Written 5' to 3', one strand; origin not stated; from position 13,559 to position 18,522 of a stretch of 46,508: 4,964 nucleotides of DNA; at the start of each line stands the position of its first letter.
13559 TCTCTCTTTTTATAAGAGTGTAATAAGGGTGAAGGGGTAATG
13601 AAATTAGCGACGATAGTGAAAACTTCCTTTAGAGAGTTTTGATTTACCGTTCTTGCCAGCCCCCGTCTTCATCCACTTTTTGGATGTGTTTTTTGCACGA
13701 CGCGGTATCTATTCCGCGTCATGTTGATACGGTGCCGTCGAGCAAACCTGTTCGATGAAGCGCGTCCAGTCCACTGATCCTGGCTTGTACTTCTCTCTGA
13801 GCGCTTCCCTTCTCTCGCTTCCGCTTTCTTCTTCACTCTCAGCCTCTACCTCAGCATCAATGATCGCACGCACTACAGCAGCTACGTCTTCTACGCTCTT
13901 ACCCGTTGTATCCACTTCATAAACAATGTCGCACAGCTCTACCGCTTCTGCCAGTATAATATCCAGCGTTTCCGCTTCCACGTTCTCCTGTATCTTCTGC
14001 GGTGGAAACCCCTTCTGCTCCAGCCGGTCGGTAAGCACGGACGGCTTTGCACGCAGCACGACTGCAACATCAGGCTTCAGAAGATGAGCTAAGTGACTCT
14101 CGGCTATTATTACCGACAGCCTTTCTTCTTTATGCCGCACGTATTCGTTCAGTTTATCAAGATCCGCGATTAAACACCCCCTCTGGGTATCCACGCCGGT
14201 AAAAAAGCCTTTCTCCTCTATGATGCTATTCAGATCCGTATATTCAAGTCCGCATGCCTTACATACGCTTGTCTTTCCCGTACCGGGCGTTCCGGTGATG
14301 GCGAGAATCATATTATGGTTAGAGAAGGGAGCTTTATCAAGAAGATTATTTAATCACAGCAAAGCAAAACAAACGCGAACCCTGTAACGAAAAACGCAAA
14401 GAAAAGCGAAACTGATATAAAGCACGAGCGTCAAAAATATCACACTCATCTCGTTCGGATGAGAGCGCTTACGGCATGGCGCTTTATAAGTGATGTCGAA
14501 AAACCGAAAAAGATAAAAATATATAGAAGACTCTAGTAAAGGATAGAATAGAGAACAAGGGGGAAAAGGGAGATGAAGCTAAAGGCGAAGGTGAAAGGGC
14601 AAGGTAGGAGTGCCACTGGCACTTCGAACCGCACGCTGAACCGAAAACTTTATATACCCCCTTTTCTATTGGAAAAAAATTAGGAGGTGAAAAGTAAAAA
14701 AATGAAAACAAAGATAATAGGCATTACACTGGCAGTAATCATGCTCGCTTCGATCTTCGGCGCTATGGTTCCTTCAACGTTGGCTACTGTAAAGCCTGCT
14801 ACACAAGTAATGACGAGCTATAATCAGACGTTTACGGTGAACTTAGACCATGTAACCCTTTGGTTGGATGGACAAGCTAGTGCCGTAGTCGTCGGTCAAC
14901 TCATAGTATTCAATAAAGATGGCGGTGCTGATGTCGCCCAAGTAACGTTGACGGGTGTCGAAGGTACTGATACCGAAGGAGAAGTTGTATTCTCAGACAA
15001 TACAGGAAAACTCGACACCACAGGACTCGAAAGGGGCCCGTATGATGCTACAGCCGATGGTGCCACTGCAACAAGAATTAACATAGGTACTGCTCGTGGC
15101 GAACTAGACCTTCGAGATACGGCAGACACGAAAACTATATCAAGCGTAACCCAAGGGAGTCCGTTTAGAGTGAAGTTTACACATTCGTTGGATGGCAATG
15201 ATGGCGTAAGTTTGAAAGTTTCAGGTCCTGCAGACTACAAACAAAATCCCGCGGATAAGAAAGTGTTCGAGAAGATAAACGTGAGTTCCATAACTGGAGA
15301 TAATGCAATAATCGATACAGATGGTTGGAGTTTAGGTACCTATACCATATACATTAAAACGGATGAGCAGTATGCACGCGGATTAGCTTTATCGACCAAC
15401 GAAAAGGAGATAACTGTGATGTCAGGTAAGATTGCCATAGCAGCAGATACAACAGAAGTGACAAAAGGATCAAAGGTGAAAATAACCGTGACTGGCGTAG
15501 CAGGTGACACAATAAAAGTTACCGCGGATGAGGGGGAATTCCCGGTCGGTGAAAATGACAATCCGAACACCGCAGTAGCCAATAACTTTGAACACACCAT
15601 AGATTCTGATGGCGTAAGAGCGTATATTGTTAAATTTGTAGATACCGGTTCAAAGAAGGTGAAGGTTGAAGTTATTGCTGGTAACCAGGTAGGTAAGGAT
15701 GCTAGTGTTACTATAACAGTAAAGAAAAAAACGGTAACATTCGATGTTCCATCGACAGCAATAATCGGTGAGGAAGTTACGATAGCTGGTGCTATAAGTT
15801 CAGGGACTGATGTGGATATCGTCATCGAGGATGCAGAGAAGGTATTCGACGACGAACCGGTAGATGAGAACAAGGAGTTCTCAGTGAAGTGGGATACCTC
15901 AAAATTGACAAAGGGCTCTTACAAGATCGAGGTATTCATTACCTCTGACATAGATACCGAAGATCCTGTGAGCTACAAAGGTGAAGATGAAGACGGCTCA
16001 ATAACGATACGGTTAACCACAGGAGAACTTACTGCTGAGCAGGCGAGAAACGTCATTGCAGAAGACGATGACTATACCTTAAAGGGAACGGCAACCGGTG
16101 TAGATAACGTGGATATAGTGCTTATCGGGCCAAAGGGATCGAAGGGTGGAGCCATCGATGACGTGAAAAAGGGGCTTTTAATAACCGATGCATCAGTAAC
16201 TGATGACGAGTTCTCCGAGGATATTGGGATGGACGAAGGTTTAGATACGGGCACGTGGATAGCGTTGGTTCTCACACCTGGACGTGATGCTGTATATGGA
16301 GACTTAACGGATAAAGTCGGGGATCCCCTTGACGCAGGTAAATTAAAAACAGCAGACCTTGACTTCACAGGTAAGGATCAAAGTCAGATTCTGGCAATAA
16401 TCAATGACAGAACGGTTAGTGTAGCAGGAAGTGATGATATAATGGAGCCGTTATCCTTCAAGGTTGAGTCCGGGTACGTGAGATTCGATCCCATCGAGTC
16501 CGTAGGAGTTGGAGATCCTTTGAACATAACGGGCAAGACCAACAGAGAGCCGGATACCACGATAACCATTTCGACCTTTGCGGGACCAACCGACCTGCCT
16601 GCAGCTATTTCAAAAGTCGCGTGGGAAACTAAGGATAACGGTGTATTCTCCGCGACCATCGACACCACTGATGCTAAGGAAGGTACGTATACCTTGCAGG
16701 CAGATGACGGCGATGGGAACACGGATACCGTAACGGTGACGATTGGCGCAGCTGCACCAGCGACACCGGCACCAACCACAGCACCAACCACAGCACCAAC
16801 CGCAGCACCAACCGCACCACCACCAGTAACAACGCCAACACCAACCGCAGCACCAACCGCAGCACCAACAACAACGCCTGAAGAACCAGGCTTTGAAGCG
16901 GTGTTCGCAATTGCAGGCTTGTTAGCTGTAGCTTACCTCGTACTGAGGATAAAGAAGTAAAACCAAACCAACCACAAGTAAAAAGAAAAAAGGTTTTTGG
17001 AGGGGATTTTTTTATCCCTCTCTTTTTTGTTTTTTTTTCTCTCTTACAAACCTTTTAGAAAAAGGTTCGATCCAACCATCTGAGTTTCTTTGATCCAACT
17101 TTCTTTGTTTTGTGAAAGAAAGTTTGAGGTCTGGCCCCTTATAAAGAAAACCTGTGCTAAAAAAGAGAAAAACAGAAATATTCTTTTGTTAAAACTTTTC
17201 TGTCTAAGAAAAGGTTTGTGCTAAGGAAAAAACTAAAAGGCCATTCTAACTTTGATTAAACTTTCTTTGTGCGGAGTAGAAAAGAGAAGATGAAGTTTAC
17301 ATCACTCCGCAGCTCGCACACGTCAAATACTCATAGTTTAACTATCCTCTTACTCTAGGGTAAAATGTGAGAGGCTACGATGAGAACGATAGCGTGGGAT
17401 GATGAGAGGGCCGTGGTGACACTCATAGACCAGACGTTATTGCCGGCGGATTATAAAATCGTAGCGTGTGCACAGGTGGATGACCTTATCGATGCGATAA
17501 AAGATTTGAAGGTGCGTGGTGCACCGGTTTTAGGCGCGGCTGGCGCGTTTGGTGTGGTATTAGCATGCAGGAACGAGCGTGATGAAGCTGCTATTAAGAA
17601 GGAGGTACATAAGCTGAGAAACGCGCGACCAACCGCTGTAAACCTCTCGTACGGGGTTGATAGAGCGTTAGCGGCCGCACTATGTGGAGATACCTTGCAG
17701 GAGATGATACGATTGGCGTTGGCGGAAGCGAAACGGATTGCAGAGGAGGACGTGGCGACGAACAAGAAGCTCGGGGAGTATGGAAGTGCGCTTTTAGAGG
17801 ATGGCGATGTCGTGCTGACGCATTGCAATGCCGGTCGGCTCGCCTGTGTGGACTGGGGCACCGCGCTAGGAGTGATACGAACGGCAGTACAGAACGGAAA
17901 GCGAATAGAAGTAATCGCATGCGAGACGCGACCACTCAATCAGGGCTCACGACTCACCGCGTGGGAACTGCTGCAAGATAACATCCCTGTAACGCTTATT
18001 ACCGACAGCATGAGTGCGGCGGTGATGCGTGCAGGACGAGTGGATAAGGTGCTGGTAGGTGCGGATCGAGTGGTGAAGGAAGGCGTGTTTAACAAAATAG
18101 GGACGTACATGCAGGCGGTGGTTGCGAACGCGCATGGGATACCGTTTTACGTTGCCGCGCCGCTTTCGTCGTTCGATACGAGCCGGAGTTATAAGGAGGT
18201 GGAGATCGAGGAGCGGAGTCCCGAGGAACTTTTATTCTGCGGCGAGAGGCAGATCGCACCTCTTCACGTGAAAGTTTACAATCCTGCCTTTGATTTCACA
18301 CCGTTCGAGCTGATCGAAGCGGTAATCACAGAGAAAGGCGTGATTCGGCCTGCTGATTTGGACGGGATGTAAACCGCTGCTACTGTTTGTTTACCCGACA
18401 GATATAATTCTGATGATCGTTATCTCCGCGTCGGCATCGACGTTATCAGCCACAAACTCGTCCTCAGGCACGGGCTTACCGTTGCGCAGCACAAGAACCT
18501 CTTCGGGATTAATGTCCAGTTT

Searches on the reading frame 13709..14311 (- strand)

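Call 47: search_protein_families(library=pfam, proteins=[window:13709-14311:-], max_evalue=0.001)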
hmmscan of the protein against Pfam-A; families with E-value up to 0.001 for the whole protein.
window:13709-14311:- (200 aa): 1 family
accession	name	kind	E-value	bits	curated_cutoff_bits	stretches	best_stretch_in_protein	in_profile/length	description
PF13238.12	AAA_18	-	7.2e-19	68.9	29.4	1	4-116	2-127/128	AAA domain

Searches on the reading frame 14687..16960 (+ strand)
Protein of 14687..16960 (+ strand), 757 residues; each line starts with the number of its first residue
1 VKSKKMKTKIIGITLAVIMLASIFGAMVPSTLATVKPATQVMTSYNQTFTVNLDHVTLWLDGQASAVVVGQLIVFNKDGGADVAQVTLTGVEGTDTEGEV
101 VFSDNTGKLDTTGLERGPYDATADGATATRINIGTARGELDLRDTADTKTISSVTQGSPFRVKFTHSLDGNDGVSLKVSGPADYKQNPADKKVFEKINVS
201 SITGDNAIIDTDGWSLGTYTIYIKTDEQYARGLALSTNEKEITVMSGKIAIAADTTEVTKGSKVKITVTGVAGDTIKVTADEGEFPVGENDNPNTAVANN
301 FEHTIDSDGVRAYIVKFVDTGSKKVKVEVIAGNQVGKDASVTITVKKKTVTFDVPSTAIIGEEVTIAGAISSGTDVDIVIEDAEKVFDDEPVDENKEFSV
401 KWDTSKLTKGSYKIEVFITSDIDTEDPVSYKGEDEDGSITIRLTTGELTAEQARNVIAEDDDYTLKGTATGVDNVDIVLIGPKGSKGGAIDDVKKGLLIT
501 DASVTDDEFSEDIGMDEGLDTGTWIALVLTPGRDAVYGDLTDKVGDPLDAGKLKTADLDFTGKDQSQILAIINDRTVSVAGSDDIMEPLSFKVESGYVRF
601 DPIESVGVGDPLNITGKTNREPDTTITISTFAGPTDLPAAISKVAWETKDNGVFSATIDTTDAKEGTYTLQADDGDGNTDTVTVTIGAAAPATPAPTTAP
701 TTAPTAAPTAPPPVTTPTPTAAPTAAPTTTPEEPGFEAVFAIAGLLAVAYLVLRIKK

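Call 47: search_protein_families(library=pfam, proteins=[window:14687-16960:+], max_evalue=0.001)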
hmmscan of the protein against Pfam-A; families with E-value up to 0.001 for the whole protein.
window:14687-16960:+ (757 aa): 2 families
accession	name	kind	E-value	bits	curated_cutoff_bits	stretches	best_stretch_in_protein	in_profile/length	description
PF18204.6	PGF-CTERM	-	5.3e-09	36.2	18.8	1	734-754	2-22/23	PGF-CTERM motif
PF18962.6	Por_Secre_tail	-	0.0008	20.1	27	0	612-679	10-69/75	Secretion system C-terminal sorting domain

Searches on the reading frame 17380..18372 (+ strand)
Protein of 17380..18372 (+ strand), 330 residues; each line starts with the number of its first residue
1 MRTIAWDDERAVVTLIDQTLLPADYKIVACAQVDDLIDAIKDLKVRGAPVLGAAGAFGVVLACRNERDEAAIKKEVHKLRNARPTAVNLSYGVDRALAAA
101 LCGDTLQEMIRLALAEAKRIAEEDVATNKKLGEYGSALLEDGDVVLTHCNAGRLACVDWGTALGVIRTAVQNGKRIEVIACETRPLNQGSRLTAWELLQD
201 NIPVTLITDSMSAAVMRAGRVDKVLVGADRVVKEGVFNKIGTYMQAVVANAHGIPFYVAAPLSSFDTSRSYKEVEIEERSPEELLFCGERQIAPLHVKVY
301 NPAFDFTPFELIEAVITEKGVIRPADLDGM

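Call 4: search_protein_families(library=pfam, proteins=[window:17380-18372:+], max_evalue=0.01)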
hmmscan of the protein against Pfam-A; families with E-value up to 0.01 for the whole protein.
window:17380-18372:+ (330 aa): 1 family
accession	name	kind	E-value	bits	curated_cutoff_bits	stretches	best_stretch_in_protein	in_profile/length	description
PF01008.23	IF-2B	-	3.2e-84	282.9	22.4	1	44-324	1-280/280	Initiation factor 2 subunit family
